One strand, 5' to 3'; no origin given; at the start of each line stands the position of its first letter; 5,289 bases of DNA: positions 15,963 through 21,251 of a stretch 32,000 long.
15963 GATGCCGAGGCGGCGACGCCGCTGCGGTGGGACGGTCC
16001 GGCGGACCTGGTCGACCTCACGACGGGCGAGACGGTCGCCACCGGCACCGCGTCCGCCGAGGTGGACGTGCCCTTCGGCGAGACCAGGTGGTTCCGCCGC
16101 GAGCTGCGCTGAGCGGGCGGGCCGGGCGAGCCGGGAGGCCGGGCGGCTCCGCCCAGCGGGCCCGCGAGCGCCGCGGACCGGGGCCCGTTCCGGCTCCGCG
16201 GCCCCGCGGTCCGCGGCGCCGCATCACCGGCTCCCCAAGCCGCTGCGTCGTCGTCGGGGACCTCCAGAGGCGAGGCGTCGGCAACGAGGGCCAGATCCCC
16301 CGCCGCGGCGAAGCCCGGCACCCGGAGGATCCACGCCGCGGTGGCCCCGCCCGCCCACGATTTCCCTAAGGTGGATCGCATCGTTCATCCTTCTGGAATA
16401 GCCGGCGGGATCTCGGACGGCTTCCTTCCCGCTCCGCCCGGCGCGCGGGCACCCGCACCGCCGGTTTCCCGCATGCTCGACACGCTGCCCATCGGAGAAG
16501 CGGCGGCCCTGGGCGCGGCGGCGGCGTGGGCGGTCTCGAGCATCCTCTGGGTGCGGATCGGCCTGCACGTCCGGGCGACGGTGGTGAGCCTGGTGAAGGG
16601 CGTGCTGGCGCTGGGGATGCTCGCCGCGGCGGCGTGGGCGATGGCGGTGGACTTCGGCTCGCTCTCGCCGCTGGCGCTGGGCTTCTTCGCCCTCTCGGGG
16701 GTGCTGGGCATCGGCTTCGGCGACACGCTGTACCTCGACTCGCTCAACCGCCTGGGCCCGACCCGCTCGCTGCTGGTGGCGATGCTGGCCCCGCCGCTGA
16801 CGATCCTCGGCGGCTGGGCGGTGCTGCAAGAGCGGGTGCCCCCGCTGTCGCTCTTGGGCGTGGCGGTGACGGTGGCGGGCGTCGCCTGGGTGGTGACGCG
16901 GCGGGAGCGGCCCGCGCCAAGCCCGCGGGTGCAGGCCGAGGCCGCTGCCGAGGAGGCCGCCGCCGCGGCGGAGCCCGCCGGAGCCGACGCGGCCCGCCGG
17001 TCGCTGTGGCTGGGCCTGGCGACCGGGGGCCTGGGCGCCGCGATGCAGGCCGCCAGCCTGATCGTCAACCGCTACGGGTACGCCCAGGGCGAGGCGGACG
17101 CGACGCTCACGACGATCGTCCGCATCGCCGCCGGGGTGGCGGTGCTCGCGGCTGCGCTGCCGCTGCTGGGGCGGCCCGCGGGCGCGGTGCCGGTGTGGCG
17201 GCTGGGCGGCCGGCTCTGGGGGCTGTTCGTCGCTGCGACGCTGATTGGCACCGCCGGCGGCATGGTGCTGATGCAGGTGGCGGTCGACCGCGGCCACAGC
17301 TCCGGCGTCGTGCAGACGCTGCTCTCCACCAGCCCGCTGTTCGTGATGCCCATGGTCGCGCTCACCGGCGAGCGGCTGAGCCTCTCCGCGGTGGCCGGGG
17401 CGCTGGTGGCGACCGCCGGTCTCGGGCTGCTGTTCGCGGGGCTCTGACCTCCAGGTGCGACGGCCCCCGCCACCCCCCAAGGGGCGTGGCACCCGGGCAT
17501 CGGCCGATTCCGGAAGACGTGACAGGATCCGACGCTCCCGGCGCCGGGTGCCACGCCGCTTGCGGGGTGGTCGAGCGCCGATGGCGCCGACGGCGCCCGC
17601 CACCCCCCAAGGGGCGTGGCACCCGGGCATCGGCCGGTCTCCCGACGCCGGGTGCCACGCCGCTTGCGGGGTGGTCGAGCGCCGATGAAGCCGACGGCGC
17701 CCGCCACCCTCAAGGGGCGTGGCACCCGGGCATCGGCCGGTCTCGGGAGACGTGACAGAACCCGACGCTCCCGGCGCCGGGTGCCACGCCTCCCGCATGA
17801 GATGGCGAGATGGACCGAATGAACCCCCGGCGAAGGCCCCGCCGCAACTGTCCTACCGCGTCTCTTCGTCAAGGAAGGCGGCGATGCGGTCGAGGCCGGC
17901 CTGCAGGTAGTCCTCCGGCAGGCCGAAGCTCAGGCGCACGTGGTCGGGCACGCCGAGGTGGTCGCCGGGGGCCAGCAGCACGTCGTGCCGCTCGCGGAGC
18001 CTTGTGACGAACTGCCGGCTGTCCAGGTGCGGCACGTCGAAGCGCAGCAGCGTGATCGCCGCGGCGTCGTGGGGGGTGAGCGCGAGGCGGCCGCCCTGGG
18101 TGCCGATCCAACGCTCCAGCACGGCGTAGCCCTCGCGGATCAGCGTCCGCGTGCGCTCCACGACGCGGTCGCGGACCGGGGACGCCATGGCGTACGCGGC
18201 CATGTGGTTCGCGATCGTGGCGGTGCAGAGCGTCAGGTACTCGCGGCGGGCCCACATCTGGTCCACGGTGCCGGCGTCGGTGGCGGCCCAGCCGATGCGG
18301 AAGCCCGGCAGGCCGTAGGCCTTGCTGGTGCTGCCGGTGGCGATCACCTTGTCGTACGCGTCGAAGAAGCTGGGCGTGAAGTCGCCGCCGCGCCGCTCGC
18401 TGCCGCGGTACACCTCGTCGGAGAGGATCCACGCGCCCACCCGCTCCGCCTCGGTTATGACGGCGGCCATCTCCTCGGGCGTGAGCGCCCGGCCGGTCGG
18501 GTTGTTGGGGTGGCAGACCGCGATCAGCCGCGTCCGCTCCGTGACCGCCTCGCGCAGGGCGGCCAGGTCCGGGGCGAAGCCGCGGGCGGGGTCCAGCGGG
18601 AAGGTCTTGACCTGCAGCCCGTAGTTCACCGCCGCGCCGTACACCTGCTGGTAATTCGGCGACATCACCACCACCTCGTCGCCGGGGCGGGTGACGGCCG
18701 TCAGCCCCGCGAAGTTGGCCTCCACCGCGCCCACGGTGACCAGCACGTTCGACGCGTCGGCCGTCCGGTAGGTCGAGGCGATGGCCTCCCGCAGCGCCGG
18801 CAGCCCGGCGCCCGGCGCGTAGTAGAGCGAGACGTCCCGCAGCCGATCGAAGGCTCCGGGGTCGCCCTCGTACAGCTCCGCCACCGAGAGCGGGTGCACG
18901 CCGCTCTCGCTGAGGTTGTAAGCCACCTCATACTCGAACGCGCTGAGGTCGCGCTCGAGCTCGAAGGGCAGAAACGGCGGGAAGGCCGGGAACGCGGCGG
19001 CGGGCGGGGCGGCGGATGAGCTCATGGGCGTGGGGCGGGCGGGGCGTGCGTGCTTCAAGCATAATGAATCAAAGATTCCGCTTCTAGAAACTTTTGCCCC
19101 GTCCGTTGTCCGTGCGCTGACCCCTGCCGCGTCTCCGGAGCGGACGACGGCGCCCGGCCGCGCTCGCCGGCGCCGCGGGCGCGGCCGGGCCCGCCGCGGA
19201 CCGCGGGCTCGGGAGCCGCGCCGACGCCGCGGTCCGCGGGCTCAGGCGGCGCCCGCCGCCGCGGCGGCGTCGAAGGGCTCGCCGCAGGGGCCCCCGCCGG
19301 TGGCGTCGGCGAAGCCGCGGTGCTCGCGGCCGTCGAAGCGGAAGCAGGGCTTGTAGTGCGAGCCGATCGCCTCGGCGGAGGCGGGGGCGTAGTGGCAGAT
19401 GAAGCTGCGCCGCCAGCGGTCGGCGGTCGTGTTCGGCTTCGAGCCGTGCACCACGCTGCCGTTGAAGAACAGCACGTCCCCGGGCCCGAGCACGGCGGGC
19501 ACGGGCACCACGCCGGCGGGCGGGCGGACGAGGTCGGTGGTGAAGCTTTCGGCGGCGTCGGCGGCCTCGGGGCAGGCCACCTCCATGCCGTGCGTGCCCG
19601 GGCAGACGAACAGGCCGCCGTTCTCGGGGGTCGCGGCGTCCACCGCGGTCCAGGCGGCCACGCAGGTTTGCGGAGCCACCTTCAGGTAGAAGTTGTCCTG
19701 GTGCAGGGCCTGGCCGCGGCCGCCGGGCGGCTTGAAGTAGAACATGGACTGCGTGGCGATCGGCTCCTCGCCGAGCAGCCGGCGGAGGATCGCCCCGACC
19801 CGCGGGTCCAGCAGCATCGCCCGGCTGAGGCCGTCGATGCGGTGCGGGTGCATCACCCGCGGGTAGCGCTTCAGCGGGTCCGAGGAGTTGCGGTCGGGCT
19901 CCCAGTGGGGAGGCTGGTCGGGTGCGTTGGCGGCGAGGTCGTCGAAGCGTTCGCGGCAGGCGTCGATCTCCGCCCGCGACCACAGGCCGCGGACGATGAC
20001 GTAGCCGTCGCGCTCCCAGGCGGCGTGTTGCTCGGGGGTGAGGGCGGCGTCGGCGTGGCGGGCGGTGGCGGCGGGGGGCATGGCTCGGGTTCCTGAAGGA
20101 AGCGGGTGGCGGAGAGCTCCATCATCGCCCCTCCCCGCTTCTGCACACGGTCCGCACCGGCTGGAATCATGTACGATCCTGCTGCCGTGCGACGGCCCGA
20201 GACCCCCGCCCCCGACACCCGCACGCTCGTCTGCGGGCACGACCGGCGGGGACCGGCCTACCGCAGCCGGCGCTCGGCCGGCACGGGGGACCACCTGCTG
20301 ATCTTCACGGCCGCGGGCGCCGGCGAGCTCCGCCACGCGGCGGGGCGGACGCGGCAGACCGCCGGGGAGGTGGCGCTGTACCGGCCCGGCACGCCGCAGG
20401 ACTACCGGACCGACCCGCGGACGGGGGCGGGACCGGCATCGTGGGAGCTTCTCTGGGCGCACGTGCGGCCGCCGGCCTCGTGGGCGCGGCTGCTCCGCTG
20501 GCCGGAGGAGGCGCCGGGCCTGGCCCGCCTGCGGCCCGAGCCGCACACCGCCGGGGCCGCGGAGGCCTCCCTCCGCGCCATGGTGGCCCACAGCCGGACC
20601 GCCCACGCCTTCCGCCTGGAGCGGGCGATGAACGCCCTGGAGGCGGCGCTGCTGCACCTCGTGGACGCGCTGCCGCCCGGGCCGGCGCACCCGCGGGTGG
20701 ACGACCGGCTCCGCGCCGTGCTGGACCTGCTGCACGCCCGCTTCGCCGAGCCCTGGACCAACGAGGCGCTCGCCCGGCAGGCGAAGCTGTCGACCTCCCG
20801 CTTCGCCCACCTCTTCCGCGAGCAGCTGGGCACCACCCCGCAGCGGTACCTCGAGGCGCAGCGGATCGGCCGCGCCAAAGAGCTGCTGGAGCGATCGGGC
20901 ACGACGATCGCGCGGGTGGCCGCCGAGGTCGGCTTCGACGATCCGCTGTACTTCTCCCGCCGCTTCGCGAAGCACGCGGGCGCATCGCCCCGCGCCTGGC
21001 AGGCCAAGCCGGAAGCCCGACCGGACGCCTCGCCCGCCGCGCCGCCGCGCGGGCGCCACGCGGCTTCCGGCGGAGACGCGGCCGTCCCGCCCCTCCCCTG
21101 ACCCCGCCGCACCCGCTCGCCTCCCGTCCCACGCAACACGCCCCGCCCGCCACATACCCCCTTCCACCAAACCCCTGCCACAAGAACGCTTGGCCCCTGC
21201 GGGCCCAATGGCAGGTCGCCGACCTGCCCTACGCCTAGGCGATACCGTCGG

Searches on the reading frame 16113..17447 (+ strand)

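Call 24: search_protein_families(library=pfam, proteins=[window:16113-17447:+])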
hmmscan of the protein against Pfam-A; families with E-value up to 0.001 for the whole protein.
window:16113-17447:+ (444 aa): 1 family
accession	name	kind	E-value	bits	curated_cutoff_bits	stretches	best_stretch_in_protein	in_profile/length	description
PF00892.27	EamA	-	1.3e-16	61.6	28.2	2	127-261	2-134/135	EamA-like transporter family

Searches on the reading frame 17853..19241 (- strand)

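Call 24: search_protein_families(library=pfam, proteins=[window:17853-19241:-])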
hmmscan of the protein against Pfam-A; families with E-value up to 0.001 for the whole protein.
window:17853-19241:- (462 aa): 3 families
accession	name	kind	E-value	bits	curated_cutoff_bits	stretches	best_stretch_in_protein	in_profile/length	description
PF00155.27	Aminotran_1_2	-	2.2e-48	165.8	19.7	1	141-453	38-361/361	Aminotransferase class I and II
PF00266.25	Aminotran_5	-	1.5e-08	34.4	21.5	1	149-276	47-176/371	Aminotransferase class-V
PF01041.23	DegT_DnrJ_EryC1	-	0.00063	19.5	19.8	0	164-275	40-145/360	DegT/DnrJ/EryC1/StrS aminotransferase family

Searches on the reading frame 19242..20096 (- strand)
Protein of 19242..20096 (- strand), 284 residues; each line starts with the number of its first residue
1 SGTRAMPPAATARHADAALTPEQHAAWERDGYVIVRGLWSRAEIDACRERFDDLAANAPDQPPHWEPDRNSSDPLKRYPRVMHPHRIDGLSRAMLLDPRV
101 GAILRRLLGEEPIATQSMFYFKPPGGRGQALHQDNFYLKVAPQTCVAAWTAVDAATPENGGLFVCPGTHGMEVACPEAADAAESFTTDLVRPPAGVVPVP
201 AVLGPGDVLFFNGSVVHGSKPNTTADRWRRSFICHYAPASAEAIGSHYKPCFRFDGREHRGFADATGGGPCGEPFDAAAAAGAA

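Call 25: search_protein_families(library=pfam, proteins=[window:19242-20096:-])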
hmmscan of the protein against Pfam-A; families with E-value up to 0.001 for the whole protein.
window:19242-20096:- (284 aa): 1 family
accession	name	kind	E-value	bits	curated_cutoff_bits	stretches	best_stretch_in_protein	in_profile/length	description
PF05721.19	PhyH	-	3.4e-36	125.9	22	1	27-230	1-212/213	Phytanoyl-CoA dioxygenase (PhyH)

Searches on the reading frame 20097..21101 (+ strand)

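Call 24: search_protein_families(library=pfam, proteins=[window:20097-21101:+])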
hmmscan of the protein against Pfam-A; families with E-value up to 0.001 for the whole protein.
window:20097-21101:+ (334 aa): 3 families
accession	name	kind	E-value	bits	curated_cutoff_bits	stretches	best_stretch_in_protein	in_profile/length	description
PF12833.13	HTH_18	-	2.2e-22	79.5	33.6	1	225-303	1-79/80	Helix-turn-helix domain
PF00165.29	HTH_AraC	-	3.9e-15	56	26.6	2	267-302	7-41/42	Bacterial regulatory helix-turn-helix proteins, AraC family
PF02311.25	AraC_binding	-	6.8e-11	42.5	21.1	1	45-179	4-133/135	AraC-like ligand binding domain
